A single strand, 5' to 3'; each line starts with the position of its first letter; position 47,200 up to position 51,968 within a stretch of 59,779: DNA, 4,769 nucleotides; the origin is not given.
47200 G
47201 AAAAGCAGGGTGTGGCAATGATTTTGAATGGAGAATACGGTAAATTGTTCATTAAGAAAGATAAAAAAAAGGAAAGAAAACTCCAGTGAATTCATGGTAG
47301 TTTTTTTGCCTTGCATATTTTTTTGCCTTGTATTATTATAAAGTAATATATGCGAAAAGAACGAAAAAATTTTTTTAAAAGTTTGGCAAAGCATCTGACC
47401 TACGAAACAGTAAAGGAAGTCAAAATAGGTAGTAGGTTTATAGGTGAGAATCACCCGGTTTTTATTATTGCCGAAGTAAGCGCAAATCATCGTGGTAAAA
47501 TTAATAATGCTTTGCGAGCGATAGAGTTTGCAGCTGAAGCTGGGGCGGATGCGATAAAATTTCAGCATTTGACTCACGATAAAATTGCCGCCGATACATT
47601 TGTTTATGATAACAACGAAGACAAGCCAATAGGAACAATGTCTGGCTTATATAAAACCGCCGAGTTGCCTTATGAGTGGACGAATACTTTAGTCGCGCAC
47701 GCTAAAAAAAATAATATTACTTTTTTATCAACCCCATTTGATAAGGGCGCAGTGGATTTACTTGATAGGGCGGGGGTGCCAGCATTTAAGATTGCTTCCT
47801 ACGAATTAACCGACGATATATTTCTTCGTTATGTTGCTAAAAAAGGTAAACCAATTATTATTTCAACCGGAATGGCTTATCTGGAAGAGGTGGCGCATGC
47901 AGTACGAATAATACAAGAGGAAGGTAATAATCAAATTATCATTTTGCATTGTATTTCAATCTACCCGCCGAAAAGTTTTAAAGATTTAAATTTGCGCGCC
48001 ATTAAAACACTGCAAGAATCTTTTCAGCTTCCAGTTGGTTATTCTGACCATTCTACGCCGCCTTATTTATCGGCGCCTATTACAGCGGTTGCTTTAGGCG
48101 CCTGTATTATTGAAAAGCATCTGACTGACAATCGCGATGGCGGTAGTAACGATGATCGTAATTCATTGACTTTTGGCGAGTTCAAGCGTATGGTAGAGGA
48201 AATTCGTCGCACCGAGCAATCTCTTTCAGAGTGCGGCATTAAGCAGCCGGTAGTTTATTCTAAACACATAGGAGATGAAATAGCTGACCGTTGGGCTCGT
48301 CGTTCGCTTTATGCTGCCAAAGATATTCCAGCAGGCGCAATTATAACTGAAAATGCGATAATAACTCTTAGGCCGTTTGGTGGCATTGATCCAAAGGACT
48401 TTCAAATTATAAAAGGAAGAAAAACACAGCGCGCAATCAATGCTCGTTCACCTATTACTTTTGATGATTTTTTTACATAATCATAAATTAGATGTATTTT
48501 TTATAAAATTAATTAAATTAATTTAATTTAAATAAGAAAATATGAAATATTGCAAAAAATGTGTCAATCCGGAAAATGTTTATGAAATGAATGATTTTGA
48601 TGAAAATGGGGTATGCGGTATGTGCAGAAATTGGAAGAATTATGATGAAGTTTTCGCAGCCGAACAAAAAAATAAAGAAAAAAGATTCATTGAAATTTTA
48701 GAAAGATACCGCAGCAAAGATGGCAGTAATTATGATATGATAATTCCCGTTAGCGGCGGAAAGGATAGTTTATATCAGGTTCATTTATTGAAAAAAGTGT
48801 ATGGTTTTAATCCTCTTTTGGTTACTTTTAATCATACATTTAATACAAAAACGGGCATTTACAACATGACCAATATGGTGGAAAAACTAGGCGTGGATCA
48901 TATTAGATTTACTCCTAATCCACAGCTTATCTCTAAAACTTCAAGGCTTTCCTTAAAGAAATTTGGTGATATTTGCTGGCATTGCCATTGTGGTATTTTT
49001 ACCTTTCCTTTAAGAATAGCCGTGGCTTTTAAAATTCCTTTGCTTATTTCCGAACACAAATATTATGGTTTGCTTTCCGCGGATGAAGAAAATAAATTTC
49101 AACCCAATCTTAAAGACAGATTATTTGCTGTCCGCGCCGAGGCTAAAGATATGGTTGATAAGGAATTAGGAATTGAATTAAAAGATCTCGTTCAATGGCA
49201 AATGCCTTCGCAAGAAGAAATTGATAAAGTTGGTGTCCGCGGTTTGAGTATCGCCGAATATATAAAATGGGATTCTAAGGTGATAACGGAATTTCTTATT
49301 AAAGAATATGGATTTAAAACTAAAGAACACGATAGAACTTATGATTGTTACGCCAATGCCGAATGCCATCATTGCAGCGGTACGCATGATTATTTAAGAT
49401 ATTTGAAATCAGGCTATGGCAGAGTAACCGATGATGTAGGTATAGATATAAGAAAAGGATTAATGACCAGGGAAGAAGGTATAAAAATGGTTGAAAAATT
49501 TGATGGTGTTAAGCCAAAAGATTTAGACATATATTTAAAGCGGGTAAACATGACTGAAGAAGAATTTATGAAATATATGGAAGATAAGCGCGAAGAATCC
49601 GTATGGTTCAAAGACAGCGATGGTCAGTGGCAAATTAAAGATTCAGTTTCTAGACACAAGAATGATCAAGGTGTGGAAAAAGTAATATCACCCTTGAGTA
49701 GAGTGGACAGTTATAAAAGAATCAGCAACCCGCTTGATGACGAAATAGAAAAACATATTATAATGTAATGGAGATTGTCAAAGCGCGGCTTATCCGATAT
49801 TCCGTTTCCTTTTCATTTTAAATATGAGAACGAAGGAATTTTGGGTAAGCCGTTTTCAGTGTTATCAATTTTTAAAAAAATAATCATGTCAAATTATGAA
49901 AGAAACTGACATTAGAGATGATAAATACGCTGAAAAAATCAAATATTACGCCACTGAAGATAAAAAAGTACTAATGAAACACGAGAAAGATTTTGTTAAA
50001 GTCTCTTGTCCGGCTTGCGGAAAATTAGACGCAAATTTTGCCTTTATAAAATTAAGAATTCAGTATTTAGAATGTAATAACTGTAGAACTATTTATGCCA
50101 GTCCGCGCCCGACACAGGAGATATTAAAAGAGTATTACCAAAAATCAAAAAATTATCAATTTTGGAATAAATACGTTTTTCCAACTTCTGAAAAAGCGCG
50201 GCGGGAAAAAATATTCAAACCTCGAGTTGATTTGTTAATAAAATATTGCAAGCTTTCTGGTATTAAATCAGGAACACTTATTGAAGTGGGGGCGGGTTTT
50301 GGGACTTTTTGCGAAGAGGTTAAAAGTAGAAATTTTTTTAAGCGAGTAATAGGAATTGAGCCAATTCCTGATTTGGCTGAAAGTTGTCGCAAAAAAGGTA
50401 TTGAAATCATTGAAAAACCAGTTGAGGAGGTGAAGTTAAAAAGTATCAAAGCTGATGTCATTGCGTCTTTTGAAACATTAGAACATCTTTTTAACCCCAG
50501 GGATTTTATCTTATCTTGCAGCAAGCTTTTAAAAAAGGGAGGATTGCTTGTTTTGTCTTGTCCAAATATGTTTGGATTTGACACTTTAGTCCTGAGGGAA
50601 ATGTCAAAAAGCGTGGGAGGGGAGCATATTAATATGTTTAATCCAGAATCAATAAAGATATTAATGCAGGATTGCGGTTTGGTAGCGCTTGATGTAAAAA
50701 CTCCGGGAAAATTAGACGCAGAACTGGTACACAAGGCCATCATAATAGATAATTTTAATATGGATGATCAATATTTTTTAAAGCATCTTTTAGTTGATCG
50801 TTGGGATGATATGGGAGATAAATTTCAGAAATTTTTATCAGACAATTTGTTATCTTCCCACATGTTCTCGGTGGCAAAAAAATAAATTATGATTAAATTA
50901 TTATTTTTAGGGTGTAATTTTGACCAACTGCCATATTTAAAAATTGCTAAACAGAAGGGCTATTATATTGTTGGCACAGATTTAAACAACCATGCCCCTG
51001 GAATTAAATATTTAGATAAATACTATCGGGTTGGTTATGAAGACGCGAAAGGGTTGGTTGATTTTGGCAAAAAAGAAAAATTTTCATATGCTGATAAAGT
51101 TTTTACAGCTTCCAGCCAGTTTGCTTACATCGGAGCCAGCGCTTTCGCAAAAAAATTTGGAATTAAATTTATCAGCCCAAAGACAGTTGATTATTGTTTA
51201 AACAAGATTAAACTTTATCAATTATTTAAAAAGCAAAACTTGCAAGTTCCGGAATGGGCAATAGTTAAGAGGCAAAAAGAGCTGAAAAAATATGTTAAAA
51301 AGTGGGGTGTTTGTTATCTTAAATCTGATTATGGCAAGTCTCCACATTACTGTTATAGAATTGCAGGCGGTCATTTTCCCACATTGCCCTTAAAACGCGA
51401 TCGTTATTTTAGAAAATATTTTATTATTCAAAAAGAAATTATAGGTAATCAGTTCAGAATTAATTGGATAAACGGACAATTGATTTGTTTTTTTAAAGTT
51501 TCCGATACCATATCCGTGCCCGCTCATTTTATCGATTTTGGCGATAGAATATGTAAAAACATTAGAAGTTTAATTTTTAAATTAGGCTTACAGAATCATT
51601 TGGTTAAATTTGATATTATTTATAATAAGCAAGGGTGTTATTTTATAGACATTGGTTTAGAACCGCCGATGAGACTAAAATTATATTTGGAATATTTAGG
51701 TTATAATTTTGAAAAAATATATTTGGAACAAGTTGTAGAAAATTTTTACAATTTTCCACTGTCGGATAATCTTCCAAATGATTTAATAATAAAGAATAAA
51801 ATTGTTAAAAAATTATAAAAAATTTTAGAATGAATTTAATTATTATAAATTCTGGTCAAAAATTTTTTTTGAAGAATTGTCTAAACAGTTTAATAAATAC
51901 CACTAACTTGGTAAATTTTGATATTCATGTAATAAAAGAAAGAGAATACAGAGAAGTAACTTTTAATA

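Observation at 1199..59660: One ~58-kb, 48-gene, single-strand glycan assembly and tailoring mega-locus behind a consensus promoter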

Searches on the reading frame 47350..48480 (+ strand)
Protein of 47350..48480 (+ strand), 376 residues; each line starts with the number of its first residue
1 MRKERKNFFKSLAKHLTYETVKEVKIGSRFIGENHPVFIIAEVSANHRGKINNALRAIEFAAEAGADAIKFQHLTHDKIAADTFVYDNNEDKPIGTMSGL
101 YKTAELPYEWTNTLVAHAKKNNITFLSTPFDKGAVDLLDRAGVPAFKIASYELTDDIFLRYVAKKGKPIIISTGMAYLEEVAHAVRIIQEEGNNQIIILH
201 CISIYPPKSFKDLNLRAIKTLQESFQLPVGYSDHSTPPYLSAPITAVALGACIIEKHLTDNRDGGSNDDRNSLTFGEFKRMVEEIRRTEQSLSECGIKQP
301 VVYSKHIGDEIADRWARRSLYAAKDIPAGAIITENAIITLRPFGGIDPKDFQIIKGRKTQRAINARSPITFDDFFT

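Call 9: search_protein_families(library=pfam, proteins=[window:47350-48480:+], max_evalue=0.001)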
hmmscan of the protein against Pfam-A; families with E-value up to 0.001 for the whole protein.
window:47350-48480:+ (376 aa): 2 families
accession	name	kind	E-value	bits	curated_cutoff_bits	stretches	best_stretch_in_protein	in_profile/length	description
PF03102.20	NeuB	-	1.2e-78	264.3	22.1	1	58-293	2-237/241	NeuB family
PF08666.17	SAF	-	2e-06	28.7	21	1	317-374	1-62/63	SAF domain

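Call 12: find_encoding_contigs(protein=window:47350-48480:+, flank=10000, max_places=10)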
Protein window:47350-48480:+ (376 aa): 2 contigs read that carry it; 1 place shown.
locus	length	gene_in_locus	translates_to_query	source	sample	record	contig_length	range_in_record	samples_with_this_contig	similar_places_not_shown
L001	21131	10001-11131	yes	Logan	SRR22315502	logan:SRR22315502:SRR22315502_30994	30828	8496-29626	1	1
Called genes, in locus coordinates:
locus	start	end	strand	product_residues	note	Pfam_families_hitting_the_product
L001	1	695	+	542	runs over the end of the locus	-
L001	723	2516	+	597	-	PF00664:ABC_membrane, PF00005:ABC_tran, PF02463:SMC_N (weak)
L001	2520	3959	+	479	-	PF05159:Capsule_synth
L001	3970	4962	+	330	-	PF01370:Epimerase, PF02719:Polysacc_synt_2, PF04321:RmlD_sub_bind, PF08659:KR, PF01073:3Beta_HSD, PF07993:NAD_binding_4, PF13460:NAD_binding_10, PF16363:GDP_Man_Dehyd, +2 more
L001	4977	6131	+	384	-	PF01041:DegT_DnrJ_EryC1, PF00155:Aminotran_1_2, PF01053:Cys_Met_Meta_PP (weak), PF00266:Aminotran_5, PF01212:Beta_elim_lyase (weak)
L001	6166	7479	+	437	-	PF00202:Aminotran_3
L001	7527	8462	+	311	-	PF00248:Aldo_ket_red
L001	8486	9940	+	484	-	PF02348:CTP_transf_3, PF02698:DUF218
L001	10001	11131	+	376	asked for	PF03102:NeuB, PF08666:SAF (weak)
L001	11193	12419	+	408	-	-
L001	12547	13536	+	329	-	PF13489:Methyltransf_23, PF13847:Methyltransf_31 (weak), PF08241:Methyltransf_11, PF08242:Methyltransf_12, PF13649:Methyltransf_25 (weak)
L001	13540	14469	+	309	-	-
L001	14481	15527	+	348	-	-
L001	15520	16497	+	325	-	PF13535:ATP-grasp_4 (weak)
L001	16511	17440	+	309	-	PF13847:Methyltransf_31 (weak), PF08241:Methyltransf_11 (weak), PF13649:Methyltransf_25 (weak)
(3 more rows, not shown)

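Call 13: search_protein_families(library=ncbifam, proteins=[window:47350-48480:+], max_evalue=0.001)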
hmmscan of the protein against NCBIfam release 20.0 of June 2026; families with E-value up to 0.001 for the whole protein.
window:47350-48480:+ (376 aa): 6 families
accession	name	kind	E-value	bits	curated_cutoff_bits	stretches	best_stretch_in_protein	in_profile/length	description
TIGR03586.1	PseI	equivalog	5.8e-96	321.5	340.25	1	37-368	2-326/327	pseudaminic acid synthase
TIGR03569.1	NeuB_NnaB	equivalog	1e-86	291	399.65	1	37-365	1-325/329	N-acetylneuraminate synthase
NF006421.0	PRK08673.1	subfamily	4.3e-08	32.8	335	1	144-293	179-334/338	3-deoxy-7-phosphoheptulonate synthase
TIGR01361.1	DAHP_synth_Bsub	equivalog_domain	2.1e-07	30.6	267.75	1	148-286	114-258/260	3-deoxy-7-phosphoheptulonate synthase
NF009239.0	PRK12595.1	equivalog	1.1e-06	27.8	279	1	143-292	202-357/360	bifunctional 3-deoxy-7-phosphoheptulonate synthase/chorismate mutase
NF009933.0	PRK13396.1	subfamily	0.00021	20.4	486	1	153-293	195-342/352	3-deoxy-7-phosphoheptulonate synthase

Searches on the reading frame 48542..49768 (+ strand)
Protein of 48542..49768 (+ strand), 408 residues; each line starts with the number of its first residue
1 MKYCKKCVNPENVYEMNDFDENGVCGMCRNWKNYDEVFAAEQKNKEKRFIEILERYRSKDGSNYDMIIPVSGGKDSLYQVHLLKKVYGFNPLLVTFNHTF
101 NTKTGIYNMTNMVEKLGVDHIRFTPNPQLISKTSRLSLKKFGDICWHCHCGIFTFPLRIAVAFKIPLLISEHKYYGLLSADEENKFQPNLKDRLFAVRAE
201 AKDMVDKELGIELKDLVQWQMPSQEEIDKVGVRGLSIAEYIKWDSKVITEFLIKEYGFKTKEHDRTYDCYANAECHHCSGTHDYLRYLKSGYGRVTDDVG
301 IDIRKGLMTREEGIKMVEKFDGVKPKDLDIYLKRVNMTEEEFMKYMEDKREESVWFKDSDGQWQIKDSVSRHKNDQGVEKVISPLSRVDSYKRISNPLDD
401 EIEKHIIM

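Call 9: search_protein_families(library=pfam, proteins=[window:48542-49768:+], max_evalue=0.001)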
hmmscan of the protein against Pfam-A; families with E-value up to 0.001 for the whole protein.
window:48542-49768:+ (408 aa): 0 families

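Call 13: search_protein_families(library=ncbifam, proteins=[window:48542-49768:+], max_evalue=0.001)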
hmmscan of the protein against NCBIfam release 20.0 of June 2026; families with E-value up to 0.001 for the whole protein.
window:48542-49768:+ (408 aa): 2 families
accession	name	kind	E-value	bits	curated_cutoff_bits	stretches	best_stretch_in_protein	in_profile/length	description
TIGR03573.1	WbuX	subfamily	9e-93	311.4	203.2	1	1-347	1-344/344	N-acetyl sugar amidotransferase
NF006351.0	PRK08576.1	equivalog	0.00099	17.8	290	0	44-122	212-292/436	hypothetical protein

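Call 79: search_protein_families(library=pfam, proteins=[window:48542-49768:+], max_evalue=1)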
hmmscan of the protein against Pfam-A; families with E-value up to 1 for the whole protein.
window:48542-49768:+ (408 aa): 3 families
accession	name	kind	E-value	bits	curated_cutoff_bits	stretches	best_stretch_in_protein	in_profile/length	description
PF24167.1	DUF7411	-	0.096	12.7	28.7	1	70-133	7-66/194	Family of unknown function (DUF7411)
PF06508.19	QueC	-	0.18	11.7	22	0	67-123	3-58/210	Queuosine biosynthesis protein QueC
PF04033.18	DUF365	-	0.75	10.7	25.9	1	311-351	17-56/96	Domain of unknown function (DUF365)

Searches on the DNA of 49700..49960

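Call 73: search_rna_families(source=window, start=49700, end=49960, threshold=evalue, max_evalue=1)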
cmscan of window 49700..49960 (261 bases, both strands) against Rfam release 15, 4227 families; matches with E-value up to 1: 6.
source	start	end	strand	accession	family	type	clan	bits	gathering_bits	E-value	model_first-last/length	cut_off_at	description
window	49785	49853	+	RF04205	MIR2606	Gene; miRNA;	-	22.5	139.7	0.34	1-165/165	no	MIR2606 microRNA precursor family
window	49785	49853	-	RF04205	MIR2606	Gene; miRNA;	-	21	139.7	0.73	1-165/165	no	MIR2606 microRNA precursor family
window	49784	49854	+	RF04099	MIR837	Gene; miRNA;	-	18.5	117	0.29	1-122/122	no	MIR837 microRNA precursor family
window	49787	49853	+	RF04028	mir-7948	Gene; miRNA;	-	18.3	82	0.25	1-63/63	no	mir-7948 microRNA precursor family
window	49711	49819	+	RF00558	L20_leader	Cis-reg; leader;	-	16.6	58.7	0.66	1-127/127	no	Ribosomal protein L20 leader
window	49767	49869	+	RF00742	MIR162_1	Gene; miRNA;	CL00150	15.2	75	0.89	1-112/112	no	MIR162_1 microRNA precursor family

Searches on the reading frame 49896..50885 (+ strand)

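Call 9: search_protein_families(library=pfam, proteins=[window:49896-50885:+], max_evalue=0.001)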
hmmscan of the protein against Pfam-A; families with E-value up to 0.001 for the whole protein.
window:49896-50885:+ (329 aa): 5 families
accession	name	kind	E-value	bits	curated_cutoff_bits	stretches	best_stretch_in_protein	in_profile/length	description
PF13489.12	Methyltransf_23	-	5.7e-17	62.4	27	1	121-264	19-161/164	Methyltransferase domain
PF08241.18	Methyltransf_11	-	8.9e-13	49.1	21.2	1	130-220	2-95/95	Methyltransferase domain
PF08242.18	Methyltransf_12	-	2.1e-09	38.4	30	1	129-218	1-98/98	Methyltransferase domain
PF13847.12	Methyltransf_31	-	1.6e-07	31.5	27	1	126-224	5-113/145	Methyltransferase domain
PF13649.12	Methyltransf_25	-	2.6e-07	31.7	27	1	129-216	2-97/97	Methyltransferase domain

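Call 28: search_protein_families(library=ncbifam, proteins=[window:49896-50885:+], max_evalue=0.001)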
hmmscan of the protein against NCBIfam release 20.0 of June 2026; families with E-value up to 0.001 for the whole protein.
window:49896-50885:+ (329 aa): 3 families
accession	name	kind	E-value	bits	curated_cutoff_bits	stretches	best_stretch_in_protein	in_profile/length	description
TIGR01983.1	UbiG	equivalog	2.5e-09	36.8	102.95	1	121-224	46-155/228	bifunctional 2-polyprenyl-6-hydroxyphenol methylase/3-demethylubiquinol 3-O-methyltransferase UbiG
TIGR02072.1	BioC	equivalog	1e-06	28.8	184.95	1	124-248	34-157/244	malonyl-ACP O-methyltransferase BioC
NF045667.1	MTase_DVU1556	equivalog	0.0002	20.9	155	1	115-221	15-120/213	DVU_1556 family methyltransferase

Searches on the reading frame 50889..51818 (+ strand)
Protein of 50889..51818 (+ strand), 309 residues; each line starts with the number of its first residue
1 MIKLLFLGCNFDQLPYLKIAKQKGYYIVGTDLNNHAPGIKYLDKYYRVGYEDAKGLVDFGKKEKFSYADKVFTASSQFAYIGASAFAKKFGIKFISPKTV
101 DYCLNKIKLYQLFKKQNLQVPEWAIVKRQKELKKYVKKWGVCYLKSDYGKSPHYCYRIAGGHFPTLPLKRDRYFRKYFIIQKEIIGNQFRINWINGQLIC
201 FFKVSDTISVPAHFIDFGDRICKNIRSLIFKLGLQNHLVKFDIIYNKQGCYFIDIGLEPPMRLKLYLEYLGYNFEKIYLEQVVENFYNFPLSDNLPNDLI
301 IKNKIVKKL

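Call 10: search_protein_families(library=pfam, proteins=[window:50889-51818:+], max_evalue=0.01)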
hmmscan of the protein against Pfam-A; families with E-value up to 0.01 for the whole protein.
window:50889-51818:+ (309 aa): 1 family
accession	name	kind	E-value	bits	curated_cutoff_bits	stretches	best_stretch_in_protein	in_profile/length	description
PF14398.11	ATPgrasp_YheCD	-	0.0054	16.5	26.8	1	102-159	8-68/255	YheC/D like ATP-grasp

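Call 28: search_protein_families(library=ncbifam, proteins=[window:50889-51818:+], max_evalue=0.001)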
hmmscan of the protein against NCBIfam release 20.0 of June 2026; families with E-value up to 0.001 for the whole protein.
window:50889-51818:+ (309 aa): 1 family
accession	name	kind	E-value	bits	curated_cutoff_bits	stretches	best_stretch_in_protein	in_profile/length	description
NF009403.0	PRK12767.1-2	equivalog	1.7e-05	24.1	286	1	18-122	16-124/342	carbamoyl phosphate synthase-like protein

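Call 79: search_protein_families(library=pfam, proteins=[window:50889-51818:+], max_evalue=1)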
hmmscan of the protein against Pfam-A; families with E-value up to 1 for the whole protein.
window:50889-51818:+ (309 aa): 2 families
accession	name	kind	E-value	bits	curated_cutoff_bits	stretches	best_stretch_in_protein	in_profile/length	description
PF14398.11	ATPgrasp_YheCD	-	0.0054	16.5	26.8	1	102-159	8-68/255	YheC/D like ATP-grasp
PF21360.3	PylC-like_N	-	0.14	12.8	27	1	17-62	13-64/96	PylC-like, N-terminal domain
